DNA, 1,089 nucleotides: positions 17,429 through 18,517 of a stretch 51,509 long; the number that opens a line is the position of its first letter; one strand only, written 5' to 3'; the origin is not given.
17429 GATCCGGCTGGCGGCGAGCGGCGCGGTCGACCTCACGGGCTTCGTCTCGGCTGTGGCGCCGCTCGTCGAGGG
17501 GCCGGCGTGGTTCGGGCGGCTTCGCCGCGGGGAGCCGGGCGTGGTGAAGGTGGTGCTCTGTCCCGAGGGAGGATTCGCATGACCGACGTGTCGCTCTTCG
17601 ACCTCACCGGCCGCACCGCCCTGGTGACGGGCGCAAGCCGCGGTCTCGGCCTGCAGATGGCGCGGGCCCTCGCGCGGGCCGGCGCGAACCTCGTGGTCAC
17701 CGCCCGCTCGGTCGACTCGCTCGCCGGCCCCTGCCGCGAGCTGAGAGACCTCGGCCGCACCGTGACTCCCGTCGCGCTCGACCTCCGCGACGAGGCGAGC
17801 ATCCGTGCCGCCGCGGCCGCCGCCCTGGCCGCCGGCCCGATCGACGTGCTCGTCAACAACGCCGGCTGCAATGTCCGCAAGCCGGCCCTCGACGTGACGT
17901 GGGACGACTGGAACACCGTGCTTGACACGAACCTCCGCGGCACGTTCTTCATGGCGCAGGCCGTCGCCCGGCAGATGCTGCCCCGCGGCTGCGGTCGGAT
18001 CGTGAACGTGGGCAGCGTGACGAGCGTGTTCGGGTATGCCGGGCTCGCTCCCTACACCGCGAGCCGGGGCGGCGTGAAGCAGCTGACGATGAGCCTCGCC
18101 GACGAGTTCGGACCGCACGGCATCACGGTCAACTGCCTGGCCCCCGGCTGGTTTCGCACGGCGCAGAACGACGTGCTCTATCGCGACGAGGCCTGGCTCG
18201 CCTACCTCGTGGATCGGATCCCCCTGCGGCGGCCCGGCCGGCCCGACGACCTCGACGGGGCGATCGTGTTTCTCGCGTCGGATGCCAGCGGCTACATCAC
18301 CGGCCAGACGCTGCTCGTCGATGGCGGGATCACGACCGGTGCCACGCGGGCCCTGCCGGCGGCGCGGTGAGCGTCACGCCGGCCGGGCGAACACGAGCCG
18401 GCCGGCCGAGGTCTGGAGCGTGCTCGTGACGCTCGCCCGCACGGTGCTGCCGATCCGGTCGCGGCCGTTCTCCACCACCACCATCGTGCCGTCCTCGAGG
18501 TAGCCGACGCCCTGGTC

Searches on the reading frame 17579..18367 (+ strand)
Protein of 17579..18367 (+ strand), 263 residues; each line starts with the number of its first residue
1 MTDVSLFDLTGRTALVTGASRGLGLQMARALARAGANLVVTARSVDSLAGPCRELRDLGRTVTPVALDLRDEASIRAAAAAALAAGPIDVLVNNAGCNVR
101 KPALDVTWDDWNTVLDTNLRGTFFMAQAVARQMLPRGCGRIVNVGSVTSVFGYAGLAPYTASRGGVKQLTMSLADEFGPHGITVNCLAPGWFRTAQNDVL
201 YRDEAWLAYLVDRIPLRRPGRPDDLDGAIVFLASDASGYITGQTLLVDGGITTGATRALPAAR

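Call 46: search_protein_families(library=ncbifam, proteins=[window:17579-18367:+], max_evalue=0.00001)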
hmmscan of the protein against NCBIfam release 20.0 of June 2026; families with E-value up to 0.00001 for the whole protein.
window:17579-18367:+ (263 aa): 227 families (the best 25 are shown)
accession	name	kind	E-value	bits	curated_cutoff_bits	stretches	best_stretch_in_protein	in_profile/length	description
NF006070.0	PRK08213.1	subfamily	3.5e-73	246.3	279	1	5-252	6-257/259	gluconate 5-dehydrogenase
NF004778.0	PRK06124.1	equivalog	3.4e-71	239.6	303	1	4-252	4-253/256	SDR family oxidoreductase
NF005711.0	PRK07523.1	subfamily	8.7e-70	235.2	413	1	4-253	3-253/255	SDR family oxidoreductase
TIGR01832.1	kduD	equivalog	2.2e-65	220.6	338.85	1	7-250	1-244/248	2-dehydro-3-deoxy-D-gluconate 5-dehydrogenase KduD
NF005559.1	PRK07231.1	subfamily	2.4e-65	220.5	215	1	9-252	2-248/249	glucose 1-dehydrogenase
NF005390.0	PRK06935.1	equivalog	2e-63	214.2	369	1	4-251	8-255/258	2-dehydro-3-deoxy-D-gluconate 5-dehydrogenase KduD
TIGR01830.1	3oxo_ACP_reduc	equivalog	6.2e-62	209.4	297.75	1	14-251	1-238/239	3-oxoacyl-[acyl-carrier-protein] reductase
NF005488.0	PRK07097.1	equivalog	3.7e-60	203.3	369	1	5-252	4-258/266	gluconate 5-dehydrogenase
NF004197.0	PRK05653.1-1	equivalog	4.6e-59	200.1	332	1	9-252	5-247/249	3-oxoacyl-ACP reductase FabG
NF005402.0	PRK06949.1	equivalog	4.4e-58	196.5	358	1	7-252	5-259/260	SDR family oxidoreductase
NF005983.0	PRK08085.1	equivalog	4.9e-58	196.7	408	1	5-252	3-251/254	gluconate 5-dehydrogenase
NF009466.0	PRK12826.1-2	subfamily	5.5e-58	196.3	222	1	12-252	4-245/248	3-oxoacyl-ACP reductase FabG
NF004198.0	PRK05653.1-3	equivalog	1.7e-56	191.5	296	1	9-251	5-246/248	3-oxoacyl-ACP reductase FabG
NF006528.0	PRK08993.1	subfamily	7.2e-55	186.1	430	1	5-251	4-250/253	2-dehydro-3-deoxy-D-gluconate 5-dehydrogenase KduD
NF006693.0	PRK09242.1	equivalog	2.6e-54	184.1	328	1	6-252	5-254/258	SDR family oxidoreductase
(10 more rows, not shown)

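Call 47: search_protein_families(library=pfam, proteins=[window:17579-18367:+], max_evalue=0.001)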
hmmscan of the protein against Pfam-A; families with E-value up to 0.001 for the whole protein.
window:17579-18367:+ (263 aa): 4 families
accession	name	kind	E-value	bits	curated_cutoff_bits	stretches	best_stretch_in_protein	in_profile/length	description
PF13561.12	adh_short_C2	-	7.7e-61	206.1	27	1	18-252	1-236/236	Enoyl-(Acyl carrier protein) reductase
PF00106.31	adh_short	-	6.3e-55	186.1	26.6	1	13-201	2-191/195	short chain dehydrogenase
PF08659.16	KR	-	4.6e-17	63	22.6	1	13-162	2-152/180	KR domain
PF01370.27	Epimerase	-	4.1e-06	26.8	20.9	1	14-152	1-120/240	NAD dependent epimerase/dehydratase family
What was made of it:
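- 17579..18370 (+): SDR oxidoreductase (263 aa) resembling gluconate 5-dehydrogenase. It overlaps the ADH gene by ATGA and is part of the inserted cassette. Calls 46, 47.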
